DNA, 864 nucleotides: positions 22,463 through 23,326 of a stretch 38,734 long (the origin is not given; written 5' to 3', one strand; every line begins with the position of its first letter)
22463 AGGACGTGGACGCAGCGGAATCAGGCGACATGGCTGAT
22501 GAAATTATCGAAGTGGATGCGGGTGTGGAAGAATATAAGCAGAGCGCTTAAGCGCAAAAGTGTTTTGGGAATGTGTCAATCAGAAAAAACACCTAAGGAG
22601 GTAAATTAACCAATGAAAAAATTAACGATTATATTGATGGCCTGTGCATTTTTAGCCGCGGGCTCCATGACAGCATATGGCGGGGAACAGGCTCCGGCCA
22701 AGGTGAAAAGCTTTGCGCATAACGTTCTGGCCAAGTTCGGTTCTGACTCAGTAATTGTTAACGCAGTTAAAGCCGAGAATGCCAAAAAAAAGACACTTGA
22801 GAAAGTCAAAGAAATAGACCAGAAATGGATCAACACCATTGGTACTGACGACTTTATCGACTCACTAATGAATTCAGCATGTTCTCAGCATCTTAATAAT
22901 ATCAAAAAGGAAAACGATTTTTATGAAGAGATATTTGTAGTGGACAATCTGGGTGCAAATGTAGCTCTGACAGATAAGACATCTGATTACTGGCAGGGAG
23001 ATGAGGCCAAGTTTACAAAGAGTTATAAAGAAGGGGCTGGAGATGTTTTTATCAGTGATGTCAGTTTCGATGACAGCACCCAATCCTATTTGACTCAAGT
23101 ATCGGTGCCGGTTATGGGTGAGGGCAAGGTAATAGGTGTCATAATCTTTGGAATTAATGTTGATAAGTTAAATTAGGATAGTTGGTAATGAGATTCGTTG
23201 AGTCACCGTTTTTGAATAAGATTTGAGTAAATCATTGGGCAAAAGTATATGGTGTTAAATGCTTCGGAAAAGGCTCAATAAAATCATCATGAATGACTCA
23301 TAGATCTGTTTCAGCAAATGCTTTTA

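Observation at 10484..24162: Methylation-less, type IV pilus/ACF-like chemosensory module with non-chemotaxis passengers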

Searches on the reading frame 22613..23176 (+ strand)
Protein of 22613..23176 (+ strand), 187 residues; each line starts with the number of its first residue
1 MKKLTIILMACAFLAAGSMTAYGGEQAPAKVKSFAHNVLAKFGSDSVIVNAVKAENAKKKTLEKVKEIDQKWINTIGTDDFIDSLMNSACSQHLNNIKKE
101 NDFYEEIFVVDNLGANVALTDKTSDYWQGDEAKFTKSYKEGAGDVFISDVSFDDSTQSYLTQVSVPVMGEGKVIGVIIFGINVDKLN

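Call 6: search_protein_families(library=pfam, proteins=[window:22613-23176:+], max_evalue=0.1)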
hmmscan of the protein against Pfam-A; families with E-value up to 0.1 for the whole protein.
window:22613-23176:+ (187 aa): 6 families
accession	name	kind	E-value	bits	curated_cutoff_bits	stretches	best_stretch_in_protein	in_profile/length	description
PF02743.24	dCache_1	-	1e-07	32.2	45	1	36-187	30-156/240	Cache domain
PF22673.2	MCP-like_PDC_1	-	0.00042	21.2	27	1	115-186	41-111/113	Methyl-accepting chemotaxis protein-like, first PDC sensor domain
PF17155.10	GAPES1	-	0.0053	16.6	27.7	1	142-186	171-215/274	Gammaproteobacterial periplasmic sensor domain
PF14827.12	dCache_3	-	0.01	15.8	25.7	1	93-184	58-145/239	Double sensory domain of two-component sensor kinase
PF15714.11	SpoVT_C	-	0.089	13.3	27.5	0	151-179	72-99/128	Stage V sporulation protein T C-terminal, transcription factor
PF13185.12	GAF_2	-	0.094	13.4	28.6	0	162-180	91-109/136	GAF domain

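Call 7: search_protein_families(library=ncbifam, proteins=[window:22613-23176:+], max_evalue=1)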
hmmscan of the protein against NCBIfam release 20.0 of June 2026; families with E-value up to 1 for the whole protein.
window:22613-23176:+ (187 aa): 1 family
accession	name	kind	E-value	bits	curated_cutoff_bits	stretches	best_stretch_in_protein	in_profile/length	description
NF011343.0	PRK14760.1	equivalog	0.25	11.3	54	1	1-15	1-15/24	protein YoaJ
